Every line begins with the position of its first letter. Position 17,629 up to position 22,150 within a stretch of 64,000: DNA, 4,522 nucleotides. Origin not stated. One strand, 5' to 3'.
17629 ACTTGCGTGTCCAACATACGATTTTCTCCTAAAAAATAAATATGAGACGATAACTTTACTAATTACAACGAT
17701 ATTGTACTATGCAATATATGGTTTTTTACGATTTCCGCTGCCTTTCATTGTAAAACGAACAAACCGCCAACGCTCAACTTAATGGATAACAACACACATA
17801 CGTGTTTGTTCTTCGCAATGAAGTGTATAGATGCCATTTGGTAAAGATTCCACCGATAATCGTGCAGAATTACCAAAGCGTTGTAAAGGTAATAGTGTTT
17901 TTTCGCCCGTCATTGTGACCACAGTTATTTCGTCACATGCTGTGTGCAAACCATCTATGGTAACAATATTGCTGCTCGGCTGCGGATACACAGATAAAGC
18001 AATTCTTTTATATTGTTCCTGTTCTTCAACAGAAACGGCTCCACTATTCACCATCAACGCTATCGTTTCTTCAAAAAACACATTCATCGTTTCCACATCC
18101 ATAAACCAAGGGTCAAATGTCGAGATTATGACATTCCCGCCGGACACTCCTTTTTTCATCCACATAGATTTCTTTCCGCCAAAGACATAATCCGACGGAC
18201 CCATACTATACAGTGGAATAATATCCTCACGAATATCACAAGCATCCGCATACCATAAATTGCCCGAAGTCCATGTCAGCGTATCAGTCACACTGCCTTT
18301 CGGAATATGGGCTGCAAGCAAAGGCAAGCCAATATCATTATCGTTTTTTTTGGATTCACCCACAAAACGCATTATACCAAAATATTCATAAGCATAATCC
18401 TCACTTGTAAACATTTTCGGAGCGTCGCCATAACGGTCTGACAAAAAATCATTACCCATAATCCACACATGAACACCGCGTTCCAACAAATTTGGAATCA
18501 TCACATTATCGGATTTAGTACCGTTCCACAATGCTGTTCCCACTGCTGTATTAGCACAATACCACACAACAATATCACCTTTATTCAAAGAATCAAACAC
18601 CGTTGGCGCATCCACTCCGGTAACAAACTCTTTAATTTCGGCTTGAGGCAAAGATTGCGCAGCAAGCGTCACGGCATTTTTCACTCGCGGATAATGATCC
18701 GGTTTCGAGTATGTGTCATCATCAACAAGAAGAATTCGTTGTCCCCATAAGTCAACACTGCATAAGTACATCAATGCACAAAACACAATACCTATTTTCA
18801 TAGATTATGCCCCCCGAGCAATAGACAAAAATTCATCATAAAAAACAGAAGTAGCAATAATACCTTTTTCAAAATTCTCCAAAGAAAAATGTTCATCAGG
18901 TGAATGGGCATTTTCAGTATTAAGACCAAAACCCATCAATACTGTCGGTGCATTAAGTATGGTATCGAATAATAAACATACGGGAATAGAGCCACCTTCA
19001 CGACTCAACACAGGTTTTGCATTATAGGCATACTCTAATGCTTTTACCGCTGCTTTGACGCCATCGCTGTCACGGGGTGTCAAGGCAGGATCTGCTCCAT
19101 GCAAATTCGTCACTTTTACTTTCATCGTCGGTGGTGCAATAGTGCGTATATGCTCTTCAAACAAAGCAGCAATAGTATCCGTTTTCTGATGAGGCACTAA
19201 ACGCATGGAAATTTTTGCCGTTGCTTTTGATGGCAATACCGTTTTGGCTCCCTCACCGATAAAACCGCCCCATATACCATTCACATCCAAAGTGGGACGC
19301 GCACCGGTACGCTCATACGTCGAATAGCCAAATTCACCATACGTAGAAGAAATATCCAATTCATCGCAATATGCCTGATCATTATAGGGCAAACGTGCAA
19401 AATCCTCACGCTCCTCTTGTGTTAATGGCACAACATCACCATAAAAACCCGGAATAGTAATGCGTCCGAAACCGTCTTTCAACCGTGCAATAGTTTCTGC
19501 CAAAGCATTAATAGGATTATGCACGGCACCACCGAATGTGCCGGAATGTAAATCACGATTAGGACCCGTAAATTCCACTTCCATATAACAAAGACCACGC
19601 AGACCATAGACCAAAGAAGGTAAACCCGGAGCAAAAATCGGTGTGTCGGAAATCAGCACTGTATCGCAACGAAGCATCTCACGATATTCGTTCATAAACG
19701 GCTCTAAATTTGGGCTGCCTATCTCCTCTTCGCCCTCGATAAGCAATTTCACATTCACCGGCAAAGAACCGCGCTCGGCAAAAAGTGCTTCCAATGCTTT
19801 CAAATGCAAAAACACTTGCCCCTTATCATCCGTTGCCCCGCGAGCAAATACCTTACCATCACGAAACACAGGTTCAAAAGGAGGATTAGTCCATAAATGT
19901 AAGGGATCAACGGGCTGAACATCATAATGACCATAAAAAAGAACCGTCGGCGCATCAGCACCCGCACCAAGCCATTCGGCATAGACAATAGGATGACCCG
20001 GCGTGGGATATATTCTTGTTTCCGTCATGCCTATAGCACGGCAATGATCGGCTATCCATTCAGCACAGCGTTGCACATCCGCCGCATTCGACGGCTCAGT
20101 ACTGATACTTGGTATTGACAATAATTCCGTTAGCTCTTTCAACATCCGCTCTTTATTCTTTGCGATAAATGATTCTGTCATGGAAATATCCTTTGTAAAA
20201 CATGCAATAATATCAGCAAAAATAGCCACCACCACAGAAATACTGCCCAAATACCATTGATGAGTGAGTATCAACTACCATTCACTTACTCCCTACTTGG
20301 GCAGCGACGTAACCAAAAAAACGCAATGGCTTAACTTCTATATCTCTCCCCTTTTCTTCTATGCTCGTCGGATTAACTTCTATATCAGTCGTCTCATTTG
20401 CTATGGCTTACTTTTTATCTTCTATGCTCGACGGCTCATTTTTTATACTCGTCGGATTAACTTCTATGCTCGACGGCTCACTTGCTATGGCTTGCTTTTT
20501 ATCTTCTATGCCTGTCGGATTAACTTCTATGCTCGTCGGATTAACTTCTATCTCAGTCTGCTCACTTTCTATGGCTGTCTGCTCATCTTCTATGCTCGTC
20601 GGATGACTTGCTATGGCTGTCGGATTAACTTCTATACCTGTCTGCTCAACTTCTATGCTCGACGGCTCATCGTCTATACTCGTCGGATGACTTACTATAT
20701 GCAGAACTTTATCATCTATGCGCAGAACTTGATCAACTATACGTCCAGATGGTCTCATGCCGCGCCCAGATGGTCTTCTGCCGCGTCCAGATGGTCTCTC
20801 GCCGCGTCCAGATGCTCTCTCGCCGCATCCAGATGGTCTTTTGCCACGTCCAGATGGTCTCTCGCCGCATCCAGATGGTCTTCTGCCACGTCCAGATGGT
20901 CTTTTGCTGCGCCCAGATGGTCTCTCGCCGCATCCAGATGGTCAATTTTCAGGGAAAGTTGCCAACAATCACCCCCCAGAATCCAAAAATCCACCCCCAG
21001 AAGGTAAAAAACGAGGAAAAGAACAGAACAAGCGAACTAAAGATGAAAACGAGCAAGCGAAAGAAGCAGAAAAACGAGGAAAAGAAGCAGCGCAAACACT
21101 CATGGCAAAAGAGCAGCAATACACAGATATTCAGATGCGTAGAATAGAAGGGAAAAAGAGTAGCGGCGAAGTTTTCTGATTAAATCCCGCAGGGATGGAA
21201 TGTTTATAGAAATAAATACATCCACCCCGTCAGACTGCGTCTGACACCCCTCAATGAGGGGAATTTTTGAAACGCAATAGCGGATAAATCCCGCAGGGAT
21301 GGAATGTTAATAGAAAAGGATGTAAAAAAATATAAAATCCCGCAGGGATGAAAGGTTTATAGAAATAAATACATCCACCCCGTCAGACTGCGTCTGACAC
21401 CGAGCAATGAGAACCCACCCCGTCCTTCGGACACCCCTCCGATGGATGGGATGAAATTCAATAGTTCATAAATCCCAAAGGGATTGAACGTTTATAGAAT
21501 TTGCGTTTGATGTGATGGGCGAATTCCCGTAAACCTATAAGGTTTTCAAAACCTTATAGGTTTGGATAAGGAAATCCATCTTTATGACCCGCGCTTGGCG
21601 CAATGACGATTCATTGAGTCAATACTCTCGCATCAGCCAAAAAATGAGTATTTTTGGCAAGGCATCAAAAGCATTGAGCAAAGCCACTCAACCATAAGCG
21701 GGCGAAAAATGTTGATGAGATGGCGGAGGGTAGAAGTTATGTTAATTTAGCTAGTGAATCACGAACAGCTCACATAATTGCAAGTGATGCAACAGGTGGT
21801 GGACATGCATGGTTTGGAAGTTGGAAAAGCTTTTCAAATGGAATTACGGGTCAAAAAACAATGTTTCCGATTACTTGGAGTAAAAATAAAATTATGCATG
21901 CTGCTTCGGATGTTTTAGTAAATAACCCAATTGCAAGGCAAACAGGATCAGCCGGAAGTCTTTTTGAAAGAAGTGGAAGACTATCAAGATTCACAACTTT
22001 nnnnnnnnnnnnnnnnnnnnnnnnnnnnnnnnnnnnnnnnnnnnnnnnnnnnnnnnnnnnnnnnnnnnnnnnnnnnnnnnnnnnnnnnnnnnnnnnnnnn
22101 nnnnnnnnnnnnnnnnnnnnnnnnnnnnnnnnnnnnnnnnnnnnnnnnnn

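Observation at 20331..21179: Two abutting perfect 21-bp tandem arrays upstream of the M20 peptidase gene, open as heptad-repeat ORFs in several frames on both strands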

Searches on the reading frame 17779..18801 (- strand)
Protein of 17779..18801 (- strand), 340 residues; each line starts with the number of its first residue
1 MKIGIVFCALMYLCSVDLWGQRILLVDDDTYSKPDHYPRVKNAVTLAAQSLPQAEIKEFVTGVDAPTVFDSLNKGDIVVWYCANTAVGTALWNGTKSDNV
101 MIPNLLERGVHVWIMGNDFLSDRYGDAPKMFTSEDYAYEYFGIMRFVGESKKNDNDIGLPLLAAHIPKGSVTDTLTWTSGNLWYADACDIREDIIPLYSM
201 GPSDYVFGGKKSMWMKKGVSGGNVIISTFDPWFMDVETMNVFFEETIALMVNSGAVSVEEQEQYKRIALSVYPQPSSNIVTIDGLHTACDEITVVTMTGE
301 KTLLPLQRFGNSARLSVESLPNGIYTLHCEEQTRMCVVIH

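Call 14: search_protein_families(library=pfam, max_evalue=0.01, proteins=[window:17779-18801:-])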
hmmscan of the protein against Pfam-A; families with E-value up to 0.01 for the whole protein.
window:17779-18801:- (340 aa): 1 family
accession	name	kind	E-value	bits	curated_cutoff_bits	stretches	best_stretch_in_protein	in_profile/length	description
PF18962.6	Por_Secre_tail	-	1.3e-06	29.1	27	1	271-333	1-66/75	Secretion system C-terminal sorting domain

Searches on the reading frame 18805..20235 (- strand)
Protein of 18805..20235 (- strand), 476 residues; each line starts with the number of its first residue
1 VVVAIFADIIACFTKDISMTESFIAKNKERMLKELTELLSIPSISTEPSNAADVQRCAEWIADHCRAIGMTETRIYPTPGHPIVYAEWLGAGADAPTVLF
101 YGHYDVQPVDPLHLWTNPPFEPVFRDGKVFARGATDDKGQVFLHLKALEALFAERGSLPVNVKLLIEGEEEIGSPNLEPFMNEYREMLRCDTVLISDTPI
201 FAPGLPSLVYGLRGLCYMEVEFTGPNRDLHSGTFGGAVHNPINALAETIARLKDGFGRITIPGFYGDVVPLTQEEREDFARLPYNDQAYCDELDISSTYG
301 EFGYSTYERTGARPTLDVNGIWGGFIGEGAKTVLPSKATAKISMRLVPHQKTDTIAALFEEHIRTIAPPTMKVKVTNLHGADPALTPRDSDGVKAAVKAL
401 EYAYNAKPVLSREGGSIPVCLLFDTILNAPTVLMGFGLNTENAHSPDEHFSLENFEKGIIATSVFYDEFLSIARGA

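Call 14: search_protein_families(library=pfam, max_evalue=0.01, proteins=[window:18805-20181:-])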
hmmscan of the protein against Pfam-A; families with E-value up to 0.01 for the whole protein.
window:18805-20181:- (458 aa): 2 families
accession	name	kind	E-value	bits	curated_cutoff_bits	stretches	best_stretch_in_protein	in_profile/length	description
PF01546.33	Peptidase_M20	-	3.3e-32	112.5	24.6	1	81-441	1-197/206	Peptidase family M20/M25/M40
PF07687.19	M20_dimer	-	9.9e-18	64.5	21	1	192-351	1-105/107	Peptidase dimerisation domain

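Call 15: find_related_loci(query=window:18805-20181:-, collection=genome_contigs, flank=6000)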
Query window:18805-20181:- (458 aa) in genome_contigs; peptide patterns used: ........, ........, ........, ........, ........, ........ (x = any residue, [..] = any of these).
599 stretches matched a pattern (row limit reached: there are more); 595 encode a relative of the query (tblastn E <= 1e-3); the best 80 are kept; 80 distinct loci.
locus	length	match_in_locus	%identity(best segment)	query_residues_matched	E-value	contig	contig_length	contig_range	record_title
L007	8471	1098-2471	100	1-458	0e+0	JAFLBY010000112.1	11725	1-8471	MAG: Candidatus Kapaibacterium sp. isolate UWPOB_KAPA1 gnl_X_FIELABBJ_112, whole genome shotgun sequence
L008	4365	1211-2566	62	5-456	0e+0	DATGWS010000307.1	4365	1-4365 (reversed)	MAG TPA_asm: Candidatus Didemnitutus sp. isolate SMAG_U10588 k141_389238, whole genome shotgun sequence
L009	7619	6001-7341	61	4-451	0e+0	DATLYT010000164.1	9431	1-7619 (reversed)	MAG TPA_asm: Bacteroidota bacterium isolate SMAG_U13279 k141_254820, whole genome shotgun sequence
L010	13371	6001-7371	62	2-458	0e+0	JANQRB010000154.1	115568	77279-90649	MAG: Candidatus Kapaibacterium sp. isolate IP29b_bin.46 k99_2658446, whole genome shotgun sequence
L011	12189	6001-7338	60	5-451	0e+0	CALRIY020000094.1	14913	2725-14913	MAG: Synechococcus sp. UW140 isolate JJ-AX1-329-1-mx-bin491 genome assembly, contig: JJ-MOM7-71-C344, whole genome shotg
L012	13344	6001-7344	56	2-449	7e-170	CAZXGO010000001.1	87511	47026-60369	MAG TPA_asm: uncultured Chitinophagales bacterium isolate SRP069133_co1_341 genome assembly, contig: NODE_84_length_8751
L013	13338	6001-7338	55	5-451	3e-169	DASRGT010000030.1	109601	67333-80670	MAG TPA_asm: Vicinamibacterales bacterium isolate SMAG_U10065 k141_1738231, whole genome shotgun sequence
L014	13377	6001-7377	53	6-458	7e-166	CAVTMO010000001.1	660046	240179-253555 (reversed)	MAG: uncultured Acidobacteriota bacterium isolate MFD06229.bin.2.140 genome assembly, contig: contig_10438, whole genome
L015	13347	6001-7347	53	5-454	2e-165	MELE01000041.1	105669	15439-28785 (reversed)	MAG: Acidobacteria bacterium RIFCSPLOWO2_12_FULL_67_14b rifcsplowo2_12_scaffold_1466, whole genome shotgun sequence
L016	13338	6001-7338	54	5-451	7e-165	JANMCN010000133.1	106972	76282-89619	MAG: Acidobacteriota bacterium isolate OTE_1_metabat_126 OTE_1_k141_3407779, whole genome shotgun sequence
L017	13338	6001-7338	54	5-451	1e-164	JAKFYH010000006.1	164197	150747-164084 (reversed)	MAG: Acidobacteria bacterium isolate ND5_Bin_50 ND5_0000059, whole genome shotgun sequence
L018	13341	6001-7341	54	4-451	3e-164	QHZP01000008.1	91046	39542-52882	MAG: Acidobacteria bacterium isolate gp11 AA58 14_1009_16_40cm_scaffold_1482_curated, whole genome shotgun sequence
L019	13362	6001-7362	52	5-458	5e-163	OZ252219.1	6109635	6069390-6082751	MAG: Vicinamibacterales bacterium isolate c486d04e-8d25-486b-b053-8cece0c204bf genome assembly, chromosome: 1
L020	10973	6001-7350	53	5-455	3e-162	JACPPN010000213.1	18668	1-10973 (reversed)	MAG: Acidobacteria bacterium isolate NC_groundwater_628_Ag_B-0.1um_65_34 B_1_S1_Biohub_coassembly_k141_2781201, whole ge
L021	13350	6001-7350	53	5-455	3e-162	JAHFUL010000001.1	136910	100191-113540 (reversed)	MAG: Acidobacteria bacterium isolate nzgw79 NODE_184_length_136911_cov_10.630192, whole genome shotgun sequence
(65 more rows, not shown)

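Call 70: find_encoding_contigs(protein=window:18805-20235:-, flank=5000, max_places=10)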
Protein window:18805-20235:- (476 aa): 24 contigs read that carry it; 7 places shown.
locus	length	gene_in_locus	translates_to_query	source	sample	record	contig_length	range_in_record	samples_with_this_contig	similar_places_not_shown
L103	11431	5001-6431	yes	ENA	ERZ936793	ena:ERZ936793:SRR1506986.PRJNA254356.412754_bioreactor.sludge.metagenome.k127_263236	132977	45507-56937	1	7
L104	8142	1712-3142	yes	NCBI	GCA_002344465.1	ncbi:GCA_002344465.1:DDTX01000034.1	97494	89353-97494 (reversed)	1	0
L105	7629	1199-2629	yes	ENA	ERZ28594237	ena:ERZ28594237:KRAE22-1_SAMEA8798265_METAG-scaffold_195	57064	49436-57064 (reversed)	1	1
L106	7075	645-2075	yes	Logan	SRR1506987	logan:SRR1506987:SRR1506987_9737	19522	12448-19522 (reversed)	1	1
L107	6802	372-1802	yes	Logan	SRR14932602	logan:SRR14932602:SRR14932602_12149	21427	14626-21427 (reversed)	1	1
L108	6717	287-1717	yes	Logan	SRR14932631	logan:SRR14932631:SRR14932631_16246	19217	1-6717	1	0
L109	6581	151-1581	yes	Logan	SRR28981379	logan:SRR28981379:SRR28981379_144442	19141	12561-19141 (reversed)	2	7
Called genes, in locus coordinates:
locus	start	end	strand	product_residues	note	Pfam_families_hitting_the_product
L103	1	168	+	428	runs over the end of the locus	PF13624:SurA_N_3 (weak), PF09312:SurA_N, PF13145:Rotamase_2, PF13616:Rotamase_3, PF00639:Rotamase, PF13616:Rotamase_3 (weak), PF00639:Rotamase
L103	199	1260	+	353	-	PF03444:WHD_HrcA (weak), PF01628:HrcA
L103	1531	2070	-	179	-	-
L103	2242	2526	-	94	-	-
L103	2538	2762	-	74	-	-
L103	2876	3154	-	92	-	-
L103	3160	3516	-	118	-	PF14436:EndoU_bacteria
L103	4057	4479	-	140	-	-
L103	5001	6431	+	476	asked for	PF01546:Peptidase_M20, PF07687:M20_dimer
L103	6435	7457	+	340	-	PF18962:Por_Secre_tail (weak)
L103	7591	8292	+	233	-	PF01027:Bax1-I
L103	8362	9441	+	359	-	PF07719:TPR_2 (faint), PF13428:TPR_14 (faint), PF14559:TPR_19 (weak)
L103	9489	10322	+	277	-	PF02511:Thy1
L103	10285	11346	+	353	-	PF03150:CCP_MauG, PF06537:DHOR (faint), PF03150:CCP_MauG (weak)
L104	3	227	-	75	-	?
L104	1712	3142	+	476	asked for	PF01546:Peptidase_M20, PF07687:M20_dimer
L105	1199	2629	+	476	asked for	PF01546:Peptidase_M20, PF07687:M20_dimer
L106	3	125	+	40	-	?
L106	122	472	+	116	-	-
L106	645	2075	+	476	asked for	PF01546:Peptidase_M20, PF07687:M20_dimer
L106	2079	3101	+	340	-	PF18962:Por_Secre_tail (weak)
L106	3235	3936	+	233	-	PF01027:Bax1-I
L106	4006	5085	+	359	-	PF07719:TPR_2 (faint), PF13428:TPR_14 (faint), PF14559:TPR_19 (weak)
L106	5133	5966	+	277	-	PF02511:Thy1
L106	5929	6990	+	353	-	PF03150:CCP_MauG, PF06537:DHOR (faint), PF03150:CCP_MauG (weak)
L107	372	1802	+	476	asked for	PF01546:Peptidase_M20, PF07687:M20_dimer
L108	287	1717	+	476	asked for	PF01546:Peptidase_M20, PF07687:M20_dimer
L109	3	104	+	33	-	?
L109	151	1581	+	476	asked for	PF01546:Peptidase_M20, PF07687:M20_dimer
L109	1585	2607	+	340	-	PF18962:Por_Secre_tail (weak)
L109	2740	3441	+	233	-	PF01027:Bax1-I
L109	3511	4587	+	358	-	PF07719:TPR_2 (faint), PF13428:TPR_14 (faint), PF14559:TPR_19 (weak)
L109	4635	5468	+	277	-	PF02511:Thy1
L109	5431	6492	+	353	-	PF03150:CCP_MauG, PF06537:DHOR (faint), PF03150:CCP_MauG (weak)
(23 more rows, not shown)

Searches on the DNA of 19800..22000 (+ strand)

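Call 34: search_rna_families(source=window, start=19800, end=22000, threshold=evalue, max_evalue=1)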
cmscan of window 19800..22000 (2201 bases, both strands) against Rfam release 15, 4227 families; matches with E-value up to 1: 1.
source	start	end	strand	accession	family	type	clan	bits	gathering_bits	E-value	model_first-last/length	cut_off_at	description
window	21467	21490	-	RF01338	CRISPR-DR25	Gene; CRISPR;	CL00014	22.4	36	0.25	1-25/25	no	CRISPR RNA direct repeat element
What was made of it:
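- On CRISPR array: The only Rfam match is a sub-threshold CRISPR-DR25 hit (22.4 bits against a cut-off of 36) on a hairpin repeat at 21467-21490, outside the arrays (call 34).
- Tried and rejected: Rfam gave nothing above threshold (call 34).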

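Call 68: search_dna_similar(query=window:20330-21180:+, collection=plasmids, mode=distant, max_rows=8)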
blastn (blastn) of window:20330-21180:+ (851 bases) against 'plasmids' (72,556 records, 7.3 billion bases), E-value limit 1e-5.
No match.

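Call 69: search_dna_similar(query=window:20330-21180:+, collection=phages, mode=distant, max_rows=8)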
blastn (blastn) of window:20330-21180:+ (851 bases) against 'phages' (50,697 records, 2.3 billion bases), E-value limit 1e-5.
No match.
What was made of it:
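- On Iteron or centromere-like arrays of plasmids and phages: No similarity was found in the plasmid or phage collections (calls 68, 69).
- There is no plasmid or phage similarity (calls 68, 69).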
